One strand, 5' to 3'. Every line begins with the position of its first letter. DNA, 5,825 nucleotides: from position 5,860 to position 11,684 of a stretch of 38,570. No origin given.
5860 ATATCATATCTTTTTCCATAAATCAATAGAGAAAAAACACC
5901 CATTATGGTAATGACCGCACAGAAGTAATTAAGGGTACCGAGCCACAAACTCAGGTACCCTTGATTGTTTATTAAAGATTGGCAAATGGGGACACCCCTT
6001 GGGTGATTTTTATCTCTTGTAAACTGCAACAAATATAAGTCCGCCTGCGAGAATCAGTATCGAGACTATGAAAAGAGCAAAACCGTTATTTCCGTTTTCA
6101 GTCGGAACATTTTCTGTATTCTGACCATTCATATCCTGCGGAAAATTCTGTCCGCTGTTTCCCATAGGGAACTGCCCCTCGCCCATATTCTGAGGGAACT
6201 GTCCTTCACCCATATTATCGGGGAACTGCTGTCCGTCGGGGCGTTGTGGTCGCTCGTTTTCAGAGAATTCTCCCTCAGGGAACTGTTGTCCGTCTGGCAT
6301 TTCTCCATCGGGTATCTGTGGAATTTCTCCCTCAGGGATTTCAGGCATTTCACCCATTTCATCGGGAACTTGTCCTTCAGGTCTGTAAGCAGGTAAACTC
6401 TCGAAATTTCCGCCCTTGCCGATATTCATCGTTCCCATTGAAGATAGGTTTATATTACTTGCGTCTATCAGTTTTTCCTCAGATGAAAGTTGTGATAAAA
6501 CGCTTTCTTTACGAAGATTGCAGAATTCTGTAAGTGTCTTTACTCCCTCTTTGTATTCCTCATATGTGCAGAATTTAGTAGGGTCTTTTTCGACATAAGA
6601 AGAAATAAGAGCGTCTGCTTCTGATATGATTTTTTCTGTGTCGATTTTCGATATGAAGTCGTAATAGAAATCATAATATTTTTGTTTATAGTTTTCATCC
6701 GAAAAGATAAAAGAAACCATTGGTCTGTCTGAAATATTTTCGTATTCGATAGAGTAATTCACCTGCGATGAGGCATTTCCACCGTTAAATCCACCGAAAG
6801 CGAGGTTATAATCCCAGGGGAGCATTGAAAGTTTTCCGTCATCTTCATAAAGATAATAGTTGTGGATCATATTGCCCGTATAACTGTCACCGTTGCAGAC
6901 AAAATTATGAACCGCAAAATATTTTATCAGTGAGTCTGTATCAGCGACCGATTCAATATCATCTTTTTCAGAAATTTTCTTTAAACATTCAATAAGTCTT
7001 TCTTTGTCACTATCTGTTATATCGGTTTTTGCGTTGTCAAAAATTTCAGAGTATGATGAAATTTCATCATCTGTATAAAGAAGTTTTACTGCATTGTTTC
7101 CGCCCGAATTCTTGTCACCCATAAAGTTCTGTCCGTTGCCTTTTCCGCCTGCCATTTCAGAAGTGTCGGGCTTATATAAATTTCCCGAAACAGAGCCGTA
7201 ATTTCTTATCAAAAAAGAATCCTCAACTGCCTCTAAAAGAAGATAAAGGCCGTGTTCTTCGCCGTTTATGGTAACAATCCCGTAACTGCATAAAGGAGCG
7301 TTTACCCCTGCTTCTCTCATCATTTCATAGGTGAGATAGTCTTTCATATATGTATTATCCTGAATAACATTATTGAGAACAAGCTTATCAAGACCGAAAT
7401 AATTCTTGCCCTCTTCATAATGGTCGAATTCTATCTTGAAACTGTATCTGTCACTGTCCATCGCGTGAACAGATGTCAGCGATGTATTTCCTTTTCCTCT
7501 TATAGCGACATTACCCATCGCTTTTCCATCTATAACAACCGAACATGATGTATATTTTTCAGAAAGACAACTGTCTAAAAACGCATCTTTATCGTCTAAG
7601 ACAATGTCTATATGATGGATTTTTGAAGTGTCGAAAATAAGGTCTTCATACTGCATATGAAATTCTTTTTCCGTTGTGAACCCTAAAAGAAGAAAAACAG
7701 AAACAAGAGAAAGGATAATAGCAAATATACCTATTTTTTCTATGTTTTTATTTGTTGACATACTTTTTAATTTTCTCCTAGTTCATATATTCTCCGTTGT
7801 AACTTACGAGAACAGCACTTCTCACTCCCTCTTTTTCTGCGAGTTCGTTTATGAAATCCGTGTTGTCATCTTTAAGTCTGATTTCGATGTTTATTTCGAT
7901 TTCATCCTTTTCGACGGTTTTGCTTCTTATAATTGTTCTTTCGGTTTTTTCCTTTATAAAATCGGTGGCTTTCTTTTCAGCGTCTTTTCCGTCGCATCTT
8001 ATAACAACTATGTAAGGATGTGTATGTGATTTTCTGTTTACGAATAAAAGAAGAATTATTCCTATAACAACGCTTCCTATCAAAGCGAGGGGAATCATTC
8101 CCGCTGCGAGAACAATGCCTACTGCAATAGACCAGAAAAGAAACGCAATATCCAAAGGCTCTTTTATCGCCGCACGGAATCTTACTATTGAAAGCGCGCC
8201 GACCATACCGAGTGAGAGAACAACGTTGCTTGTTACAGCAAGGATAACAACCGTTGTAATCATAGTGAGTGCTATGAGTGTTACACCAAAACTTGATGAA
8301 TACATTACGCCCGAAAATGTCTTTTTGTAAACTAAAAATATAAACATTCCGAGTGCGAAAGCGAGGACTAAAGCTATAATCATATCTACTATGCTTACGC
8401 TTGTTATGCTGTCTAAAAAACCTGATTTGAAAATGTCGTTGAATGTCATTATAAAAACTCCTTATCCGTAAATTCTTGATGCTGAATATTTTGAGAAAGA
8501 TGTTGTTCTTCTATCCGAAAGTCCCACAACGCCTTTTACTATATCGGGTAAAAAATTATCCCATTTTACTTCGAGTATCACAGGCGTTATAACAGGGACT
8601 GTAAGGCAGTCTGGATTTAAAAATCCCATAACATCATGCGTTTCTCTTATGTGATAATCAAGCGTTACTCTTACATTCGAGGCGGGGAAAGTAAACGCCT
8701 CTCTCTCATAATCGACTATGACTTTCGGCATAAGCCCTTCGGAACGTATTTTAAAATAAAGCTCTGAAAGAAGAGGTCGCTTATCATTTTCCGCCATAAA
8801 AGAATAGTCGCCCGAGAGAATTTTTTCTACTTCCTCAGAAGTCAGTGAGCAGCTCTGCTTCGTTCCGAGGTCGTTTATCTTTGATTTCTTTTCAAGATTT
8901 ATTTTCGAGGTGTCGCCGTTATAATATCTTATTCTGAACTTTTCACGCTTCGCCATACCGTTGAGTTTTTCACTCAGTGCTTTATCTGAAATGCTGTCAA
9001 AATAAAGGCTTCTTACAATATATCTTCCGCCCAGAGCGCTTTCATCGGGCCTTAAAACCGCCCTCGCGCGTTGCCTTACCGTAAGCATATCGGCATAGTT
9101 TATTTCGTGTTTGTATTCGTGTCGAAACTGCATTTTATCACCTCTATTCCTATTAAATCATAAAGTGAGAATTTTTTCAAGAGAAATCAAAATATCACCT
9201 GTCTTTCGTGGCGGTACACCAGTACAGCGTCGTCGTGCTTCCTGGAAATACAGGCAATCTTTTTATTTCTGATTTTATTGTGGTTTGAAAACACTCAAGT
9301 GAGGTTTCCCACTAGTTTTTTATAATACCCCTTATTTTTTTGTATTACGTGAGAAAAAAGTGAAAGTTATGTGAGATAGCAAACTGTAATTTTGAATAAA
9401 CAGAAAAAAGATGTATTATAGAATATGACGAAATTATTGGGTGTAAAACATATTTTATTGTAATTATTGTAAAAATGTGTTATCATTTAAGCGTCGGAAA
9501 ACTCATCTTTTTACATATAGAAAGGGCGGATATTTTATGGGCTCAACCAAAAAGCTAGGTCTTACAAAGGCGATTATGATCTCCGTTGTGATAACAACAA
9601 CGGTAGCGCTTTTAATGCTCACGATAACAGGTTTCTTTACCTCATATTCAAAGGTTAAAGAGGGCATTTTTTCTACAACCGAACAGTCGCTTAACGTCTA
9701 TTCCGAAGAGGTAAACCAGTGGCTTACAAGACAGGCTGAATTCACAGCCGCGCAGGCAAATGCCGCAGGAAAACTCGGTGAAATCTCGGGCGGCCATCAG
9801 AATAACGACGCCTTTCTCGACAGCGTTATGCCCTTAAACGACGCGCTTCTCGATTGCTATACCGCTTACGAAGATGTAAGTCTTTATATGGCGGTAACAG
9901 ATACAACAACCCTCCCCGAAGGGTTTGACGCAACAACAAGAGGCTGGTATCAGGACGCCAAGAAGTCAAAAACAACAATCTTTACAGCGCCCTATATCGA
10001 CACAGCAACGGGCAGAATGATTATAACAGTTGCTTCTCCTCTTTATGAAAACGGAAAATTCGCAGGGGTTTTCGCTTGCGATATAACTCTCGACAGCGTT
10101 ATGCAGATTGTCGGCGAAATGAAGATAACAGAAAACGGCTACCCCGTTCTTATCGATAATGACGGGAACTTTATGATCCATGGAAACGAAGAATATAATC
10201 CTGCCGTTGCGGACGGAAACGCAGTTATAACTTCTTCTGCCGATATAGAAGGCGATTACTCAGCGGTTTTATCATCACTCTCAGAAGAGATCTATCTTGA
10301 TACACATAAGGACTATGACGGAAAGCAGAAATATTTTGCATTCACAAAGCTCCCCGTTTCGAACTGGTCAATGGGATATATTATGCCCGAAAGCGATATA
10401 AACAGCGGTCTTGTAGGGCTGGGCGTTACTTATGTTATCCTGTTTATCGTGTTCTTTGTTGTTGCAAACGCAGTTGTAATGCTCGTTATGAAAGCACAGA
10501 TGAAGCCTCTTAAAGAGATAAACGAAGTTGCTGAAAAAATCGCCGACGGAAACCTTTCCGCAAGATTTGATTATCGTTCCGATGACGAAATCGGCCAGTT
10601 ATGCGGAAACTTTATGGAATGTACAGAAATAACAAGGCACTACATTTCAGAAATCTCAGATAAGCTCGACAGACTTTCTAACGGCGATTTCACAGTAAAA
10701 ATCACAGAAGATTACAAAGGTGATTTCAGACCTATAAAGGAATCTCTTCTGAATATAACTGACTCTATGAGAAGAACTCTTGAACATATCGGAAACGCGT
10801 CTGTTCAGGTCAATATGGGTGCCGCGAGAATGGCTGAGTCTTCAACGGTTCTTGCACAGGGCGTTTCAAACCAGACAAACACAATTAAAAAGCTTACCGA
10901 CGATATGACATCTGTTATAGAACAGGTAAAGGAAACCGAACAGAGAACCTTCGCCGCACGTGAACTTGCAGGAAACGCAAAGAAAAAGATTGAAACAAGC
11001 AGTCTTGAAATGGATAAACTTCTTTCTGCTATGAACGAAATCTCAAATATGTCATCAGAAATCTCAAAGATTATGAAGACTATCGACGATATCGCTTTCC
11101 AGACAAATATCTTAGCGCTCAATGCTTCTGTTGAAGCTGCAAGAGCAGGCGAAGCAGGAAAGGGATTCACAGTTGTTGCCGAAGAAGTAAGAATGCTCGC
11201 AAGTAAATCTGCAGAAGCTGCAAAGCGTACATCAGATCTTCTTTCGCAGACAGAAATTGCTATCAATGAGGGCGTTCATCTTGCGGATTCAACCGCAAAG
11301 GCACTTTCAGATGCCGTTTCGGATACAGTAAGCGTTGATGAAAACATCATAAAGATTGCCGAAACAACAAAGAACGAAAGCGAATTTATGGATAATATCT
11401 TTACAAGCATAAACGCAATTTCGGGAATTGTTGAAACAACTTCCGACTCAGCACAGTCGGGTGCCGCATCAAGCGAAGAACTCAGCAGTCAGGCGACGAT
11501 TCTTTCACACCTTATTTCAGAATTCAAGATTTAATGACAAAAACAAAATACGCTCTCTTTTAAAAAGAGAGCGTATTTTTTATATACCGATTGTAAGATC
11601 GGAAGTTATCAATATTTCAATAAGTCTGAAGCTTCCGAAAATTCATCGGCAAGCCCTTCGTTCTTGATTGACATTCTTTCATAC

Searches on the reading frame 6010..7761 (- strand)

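Call 5: search_protein_families(library=pfam, proteins=[window:6010-7761:-], max_evalue=0.01)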
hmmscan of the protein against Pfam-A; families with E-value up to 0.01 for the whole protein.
window:6010-7761:- (583 aa): 1 family
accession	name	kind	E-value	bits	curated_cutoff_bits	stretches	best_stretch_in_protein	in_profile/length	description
PF08757.17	CotH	-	2.6e-60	205.1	23.8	1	87-420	1-321/322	CotH kinase protein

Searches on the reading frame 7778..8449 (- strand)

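Call 5: search_protein_families(library=pfam, proteins=[window:7778-8449:-], max_evalue=0.01)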
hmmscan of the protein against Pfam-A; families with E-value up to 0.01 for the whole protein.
window:7778-8449:- (223 aa): 1 family
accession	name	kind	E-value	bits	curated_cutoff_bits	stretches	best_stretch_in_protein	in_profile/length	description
PF16316.10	DUF4956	-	7.6e-13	49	30.6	1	50-181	18-153/169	Domain of unknown function (DUF4956)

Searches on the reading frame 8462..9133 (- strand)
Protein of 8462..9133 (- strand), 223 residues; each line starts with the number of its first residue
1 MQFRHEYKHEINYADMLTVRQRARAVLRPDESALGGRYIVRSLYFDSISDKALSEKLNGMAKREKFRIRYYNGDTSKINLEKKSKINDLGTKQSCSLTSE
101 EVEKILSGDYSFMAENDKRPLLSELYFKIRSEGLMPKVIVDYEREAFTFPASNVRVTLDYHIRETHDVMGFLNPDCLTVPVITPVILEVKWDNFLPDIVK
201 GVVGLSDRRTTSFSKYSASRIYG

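Call 5: search_protein_families(library=pfam, proteins=[window:8462-9133:-], max_evalue=0.01)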
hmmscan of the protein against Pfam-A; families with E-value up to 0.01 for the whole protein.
window:8462-9133:- (223 aa): 1 family
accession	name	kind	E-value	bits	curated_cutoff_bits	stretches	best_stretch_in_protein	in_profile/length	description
PF09359.15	VTC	-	8.2e-37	127.4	23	1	3-219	1-230/235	VTC domain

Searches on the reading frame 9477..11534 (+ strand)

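Call 4: search_protein_families(library=pfam, proteins=[window:9477-11534:+], max_evalue=0.01)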
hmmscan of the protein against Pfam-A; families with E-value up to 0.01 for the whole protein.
window:9477-11534:+ (685 aa): 5 families
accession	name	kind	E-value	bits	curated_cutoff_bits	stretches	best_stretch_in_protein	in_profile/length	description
PF00015.26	MCPsignal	-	3.7e-39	134.8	34.6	1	496-651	2-171/172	Methyl-accepting chemotaxis protein (MCP) signalling domain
PF02743.24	dCache_1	-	4.8e-23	82.4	45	1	68-300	11-238/240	Cache domain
PF22673.2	MCP-like_PDC_1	-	5.6e-15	56.2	27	1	132-208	30-111/113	Methyl-accepting chemotaxis protein-like, first PDC sensor domain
PF00672.30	HAMP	-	2.8e-13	50.4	25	1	337-379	2-44/53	HAMP domain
PF18947.5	HAMP_2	-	5.9e-12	45.8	24.3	1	391-432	25-66/67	HAMP domain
